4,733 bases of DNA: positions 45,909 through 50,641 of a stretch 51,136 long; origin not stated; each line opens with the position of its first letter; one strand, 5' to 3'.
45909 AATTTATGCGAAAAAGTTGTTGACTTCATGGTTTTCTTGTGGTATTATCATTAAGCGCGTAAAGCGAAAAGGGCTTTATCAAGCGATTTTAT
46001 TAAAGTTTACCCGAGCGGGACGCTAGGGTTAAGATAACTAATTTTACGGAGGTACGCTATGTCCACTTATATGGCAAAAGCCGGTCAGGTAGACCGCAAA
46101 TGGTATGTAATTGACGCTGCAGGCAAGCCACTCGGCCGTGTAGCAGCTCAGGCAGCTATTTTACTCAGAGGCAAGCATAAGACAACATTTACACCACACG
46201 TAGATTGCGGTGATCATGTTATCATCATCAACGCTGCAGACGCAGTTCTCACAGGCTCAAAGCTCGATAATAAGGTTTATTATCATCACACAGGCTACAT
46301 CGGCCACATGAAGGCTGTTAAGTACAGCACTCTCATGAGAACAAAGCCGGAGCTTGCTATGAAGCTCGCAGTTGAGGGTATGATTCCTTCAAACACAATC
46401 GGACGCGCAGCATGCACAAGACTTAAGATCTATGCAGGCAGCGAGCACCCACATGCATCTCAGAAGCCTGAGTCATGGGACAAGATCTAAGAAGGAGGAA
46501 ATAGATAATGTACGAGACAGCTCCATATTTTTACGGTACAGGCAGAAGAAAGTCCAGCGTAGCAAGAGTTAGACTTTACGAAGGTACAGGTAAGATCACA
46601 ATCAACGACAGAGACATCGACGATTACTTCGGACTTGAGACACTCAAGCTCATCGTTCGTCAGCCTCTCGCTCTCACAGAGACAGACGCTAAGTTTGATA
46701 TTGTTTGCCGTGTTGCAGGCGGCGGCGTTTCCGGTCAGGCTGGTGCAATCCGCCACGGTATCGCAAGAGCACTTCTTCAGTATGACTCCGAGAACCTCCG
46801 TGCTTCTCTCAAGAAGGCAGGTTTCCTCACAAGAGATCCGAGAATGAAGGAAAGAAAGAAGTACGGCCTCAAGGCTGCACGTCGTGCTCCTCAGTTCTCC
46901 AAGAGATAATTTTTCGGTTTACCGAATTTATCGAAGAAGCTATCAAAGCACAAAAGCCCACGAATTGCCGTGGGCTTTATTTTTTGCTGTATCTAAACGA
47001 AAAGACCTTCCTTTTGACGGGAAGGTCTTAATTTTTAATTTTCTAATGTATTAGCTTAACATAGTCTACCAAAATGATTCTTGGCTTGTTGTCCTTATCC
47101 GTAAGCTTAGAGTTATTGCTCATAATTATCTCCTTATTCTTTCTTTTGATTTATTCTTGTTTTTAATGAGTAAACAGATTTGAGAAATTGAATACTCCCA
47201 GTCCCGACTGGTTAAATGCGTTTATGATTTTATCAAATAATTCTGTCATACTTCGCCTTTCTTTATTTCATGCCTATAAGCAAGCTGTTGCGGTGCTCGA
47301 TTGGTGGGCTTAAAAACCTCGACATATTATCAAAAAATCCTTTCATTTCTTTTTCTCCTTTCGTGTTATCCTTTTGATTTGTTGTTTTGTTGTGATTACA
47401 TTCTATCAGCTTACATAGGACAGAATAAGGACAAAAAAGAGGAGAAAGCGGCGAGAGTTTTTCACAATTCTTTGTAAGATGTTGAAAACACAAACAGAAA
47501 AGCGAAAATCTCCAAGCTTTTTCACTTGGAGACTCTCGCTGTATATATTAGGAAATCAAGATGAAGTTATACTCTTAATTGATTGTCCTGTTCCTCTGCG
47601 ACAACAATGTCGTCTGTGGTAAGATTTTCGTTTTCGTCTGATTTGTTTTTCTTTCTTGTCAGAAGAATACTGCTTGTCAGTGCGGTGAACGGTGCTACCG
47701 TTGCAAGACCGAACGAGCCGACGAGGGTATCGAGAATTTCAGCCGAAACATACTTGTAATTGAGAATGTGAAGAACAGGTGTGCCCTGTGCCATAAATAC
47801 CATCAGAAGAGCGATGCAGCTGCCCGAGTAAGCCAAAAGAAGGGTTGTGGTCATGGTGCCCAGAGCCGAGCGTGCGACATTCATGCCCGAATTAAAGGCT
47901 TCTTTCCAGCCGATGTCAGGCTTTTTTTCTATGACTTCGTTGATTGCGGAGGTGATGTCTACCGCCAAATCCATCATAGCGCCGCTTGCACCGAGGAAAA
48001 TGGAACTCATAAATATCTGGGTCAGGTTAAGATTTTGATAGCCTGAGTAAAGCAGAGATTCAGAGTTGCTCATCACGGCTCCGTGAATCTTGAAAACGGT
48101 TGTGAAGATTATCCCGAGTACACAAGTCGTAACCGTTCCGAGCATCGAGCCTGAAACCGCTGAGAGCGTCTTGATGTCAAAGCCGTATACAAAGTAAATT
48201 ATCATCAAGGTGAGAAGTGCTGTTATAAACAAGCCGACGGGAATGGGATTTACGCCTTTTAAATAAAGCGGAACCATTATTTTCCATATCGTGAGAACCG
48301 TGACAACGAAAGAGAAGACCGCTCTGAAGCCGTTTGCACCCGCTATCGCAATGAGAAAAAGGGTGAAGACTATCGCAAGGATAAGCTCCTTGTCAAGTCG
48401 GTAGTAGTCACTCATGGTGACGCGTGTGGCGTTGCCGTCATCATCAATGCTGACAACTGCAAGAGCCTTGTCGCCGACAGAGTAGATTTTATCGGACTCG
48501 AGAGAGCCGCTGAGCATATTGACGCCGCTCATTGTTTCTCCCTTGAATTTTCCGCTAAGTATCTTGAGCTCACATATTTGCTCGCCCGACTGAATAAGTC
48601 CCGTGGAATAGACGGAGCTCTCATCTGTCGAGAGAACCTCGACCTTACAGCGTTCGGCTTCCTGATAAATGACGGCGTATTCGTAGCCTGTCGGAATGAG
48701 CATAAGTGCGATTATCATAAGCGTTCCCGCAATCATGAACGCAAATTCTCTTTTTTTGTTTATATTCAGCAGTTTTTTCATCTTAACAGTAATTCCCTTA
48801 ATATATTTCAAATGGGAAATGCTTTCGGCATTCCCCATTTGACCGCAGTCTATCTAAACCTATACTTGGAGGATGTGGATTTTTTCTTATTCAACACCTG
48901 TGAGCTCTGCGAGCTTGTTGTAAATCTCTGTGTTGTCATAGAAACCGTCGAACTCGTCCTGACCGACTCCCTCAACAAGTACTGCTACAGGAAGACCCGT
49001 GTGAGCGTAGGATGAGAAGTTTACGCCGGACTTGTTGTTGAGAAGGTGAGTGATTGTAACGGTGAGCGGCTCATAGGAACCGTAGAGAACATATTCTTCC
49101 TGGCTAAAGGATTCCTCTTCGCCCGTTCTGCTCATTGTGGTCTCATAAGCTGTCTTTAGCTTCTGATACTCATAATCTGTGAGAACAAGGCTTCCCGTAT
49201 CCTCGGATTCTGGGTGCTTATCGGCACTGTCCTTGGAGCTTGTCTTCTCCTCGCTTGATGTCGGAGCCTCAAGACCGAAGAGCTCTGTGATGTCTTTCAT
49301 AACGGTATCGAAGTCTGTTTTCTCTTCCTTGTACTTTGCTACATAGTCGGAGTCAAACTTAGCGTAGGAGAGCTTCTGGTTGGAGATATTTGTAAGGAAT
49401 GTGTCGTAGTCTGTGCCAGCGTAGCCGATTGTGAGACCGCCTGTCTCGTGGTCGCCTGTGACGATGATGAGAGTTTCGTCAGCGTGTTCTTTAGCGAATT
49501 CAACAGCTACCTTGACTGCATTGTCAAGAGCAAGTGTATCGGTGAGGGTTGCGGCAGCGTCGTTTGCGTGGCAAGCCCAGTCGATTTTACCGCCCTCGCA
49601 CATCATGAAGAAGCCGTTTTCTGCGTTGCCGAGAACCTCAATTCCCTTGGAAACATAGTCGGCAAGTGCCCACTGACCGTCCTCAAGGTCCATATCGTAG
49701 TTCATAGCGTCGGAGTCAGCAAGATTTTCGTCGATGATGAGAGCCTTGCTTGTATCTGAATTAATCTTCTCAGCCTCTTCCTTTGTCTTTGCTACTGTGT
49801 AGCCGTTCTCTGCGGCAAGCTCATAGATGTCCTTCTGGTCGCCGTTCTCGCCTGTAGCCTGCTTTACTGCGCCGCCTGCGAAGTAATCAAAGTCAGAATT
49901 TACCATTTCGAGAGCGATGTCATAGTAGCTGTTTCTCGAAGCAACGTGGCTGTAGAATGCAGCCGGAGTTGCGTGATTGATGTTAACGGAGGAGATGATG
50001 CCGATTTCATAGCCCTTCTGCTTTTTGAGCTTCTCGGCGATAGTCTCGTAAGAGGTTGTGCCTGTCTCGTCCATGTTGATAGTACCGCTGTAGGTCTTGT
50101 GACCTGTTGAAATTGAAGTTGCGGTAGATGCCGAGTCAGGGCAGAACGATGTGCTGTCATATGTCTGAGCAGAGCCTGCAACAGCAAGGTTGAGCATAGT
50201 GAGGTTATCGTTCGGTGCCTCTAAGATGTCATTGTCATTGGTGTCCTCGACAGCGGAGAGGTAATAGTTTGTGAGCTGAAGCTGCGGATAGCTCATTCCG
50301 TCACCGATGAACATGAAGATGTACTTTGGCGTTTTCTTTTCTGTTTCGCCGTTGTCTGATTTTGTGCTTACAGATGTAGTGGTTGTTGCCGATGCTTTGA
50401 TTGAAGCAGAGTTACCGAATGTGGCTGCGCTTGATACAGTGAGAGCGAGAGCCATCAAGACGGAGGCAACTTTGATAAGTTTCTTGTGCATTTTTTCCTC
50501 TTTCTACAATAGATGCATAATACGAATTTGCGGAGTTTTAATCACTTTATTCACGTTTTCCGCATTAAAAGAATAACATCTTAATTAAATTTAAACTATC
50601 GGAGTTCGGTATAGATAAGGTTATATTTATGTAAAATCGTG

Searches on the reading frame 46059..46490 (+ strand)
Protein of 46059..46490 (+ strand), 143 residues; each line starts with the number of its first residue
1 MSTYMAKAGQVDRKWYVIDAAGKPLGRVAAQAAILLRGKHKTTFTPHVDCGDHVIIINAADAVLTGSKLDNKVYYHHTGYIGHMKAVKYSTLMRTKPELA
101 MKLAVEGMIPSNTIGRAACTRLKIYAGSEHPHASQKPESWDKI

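Call 34: find_encoding_contigs(protein=window:46059-46490:+, flank=2000, max_places=10)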
Protein window:46059-46490:+ (143 aa): 24 contigs read that carry it; 10 places shown.
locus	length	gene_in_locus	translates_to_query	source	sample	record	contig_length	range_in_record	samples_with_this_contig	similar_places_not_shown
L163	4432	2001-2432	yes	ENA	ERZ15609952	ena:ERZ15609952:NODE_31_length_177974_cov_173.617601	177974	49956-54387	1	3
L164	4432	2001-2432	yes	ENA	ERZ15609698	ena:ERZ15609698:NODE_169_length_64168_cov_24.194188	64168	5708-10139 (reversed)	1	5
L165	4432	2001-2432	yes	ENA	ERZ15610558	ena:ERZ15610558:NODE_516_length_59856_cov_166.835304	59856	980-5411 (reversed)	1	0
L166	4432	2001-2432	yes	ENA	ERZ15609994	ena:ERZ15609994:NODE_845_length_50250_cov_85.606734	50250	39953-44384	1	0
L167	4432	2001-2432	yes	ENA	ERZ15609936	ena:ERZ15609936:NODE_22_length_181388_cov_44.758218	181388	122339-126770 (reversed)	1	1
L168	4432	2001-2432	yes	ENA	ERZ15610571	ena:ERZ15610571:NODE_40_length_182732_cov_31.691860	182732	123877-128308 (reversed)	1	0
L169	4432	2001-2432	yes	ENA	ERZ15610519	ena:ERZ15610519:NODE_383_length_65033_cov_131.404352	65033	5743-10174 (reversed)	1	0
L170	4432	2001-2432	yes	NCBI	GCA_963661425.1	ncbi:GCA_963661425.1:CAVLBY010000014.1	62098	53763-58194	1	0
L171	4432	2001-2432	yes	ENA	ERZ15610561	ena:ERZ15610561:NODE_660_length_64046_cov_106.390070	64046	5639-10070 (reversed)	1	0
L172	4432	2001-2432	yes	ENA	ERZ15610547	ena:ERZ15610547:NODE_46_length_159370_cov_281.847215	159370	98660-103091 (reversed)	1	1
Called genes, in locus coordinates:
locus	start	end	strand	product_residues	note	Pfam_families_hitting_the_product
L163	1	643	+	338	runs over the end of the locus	PF13177:DNA_pol3_delta2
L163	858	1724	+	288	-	PF04468:PSP1, PF28472:PSP1_3rd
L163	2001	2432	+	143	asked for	PF00572:Ribosomal_L13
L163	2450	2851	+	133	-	PF00380:Ribosomal_S9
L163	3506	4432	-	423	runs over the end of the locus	PF07907:YibE_F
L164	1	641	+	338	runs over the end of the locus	PF13177:DNA_pol3_delta2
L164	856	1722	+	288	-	PF04468:PSP1, PF28472:PSP1_3rd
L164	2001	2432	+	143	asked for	PF00572:Ribosomal_L13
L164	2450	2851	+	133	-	PF00380:Ribosomal_S9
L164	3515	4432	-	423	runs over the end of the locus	PF07907:YibE_F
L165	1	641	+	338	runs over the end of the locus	PF13177:DNA_pol3_delta2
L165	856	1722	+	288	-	PF04468:PSP1, PF28472:PSP1_3rd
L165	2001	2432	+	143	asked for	PF00572:Ribosomal_L13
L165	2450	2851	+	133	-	PF00380:Ribosomal_S9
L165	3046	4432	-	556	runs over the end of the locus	PF00239:Resolvase, PF07508:Recombinase, PF13408:Zn_ribbon_recom, PF14287:DUF4368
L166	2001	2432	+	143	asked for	PF00572:Ribosomal_L13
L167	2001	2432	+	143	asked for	PF00572:Ribosomal_L13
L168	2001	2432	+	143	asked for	PF00572:Ribosomal_L13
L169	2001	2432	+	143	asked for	PF00572:Ribosomal_L13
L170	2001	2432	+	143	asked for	PF00572:Ribosomal_L13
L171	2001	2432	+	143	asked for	PF00572:Ribosomal_L13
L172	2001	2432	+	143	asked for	PF00572:Ribosomal_L13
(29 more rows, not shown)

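Call 52: list_cluster_members(proteins=[window:46059-46490:+, window:46508-46909:+, window:32500-33474:-, window:12847-13467:+])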
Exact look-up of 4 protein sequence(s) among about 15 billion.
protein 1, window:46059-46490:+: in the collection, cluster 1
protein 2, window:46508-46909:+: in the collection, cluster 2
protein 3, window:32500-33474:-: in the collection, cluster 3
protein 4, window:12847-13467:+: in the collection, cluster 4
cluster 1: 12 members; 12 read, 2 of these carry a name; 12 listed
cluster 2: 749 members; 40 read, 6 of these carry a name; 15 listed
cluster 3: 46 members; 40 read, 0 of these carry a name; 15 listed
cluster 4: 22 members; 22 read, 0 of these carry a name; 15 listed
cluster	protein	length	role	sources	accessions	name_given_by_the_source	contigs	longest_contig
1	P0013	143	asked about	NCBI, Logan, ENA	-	-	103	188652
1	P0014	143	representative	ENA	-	-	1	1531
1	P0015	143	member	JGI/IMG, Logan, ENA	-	large subunit ribosomal protein L13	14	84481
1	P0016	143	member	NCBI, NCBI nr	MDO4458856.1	MAG: 50S ribosomal protein L13 [Clostridia bacterium] | 50S ribosomal protein L13 [Clostridia bacterium]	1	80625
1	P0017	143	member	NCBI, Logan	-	-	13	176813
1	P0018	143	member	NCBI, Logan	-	-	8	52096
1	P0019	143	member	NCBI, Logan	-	-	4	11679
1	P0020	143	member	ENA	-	-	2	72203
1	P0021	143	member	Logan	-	-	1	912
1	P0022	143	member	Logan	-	-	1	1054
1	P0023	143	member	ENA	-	-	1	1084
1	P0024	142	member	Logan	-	-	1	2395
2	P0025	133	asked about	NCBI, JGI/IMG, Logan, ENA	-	small subunit ribosomal protein S9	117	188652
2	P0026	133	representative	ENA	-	-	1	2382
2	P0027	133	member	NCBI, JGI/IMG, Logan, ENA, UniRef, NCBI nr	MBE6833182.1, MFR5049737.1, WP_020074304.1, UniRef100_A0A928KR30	MAG: 30S ribosomal protein S9 [Faecalispora sporosphaeroides] | small subunit ribosomal protein S9 | Small ribosomal subunit protein uS9 n=1 Tax=Faecalispora sporosphaeroides TaxID=1549 ...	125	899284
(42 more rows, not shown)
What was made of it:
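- Its ribosomal protein S9 falls in the same 90%-identity cluster as that of Faecalispora sporosphaeroides (call 52).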

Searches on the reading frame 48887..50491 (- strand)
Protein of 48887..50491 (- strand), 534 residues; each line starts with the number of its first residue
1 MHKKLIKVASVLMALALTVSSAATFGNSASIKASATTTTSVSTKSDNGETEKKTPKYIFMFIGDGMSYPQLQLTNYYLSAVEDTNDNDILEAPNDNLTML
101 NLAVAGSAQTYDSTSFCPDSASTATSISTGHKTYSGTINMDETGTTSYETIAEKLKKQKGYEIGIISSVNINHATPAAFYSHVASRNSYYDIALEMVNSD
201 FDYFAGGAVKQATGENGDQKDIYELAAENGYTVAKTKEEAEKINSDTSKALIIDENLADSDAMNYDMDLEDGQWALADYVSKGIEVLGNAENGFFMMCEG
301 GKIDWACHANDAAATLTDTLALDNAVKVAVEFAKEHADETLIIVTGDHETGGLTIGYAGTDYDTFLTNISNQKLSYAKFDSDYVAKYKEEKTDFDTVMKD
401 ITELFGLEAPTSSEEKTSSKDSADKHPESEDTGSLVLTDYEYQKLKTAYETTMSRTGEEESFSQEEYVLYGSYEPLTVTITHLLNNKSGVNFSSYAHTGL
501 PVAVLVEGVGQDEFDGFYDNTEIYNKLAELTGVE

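Call 13: search_protein_families(library=pfam, proteins=[window:48887-50491:-])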
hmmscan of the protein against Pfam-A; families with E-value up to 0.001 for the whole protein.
window:48887-50491:- (534 aa): 1 family
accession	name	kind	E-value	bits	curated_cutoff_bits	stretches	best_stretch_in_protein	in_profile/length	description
PF00245.25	Alk_phosphatase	-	1.1e-57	196.4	24.4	1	56-530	2-420/423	Alkaline phosphatase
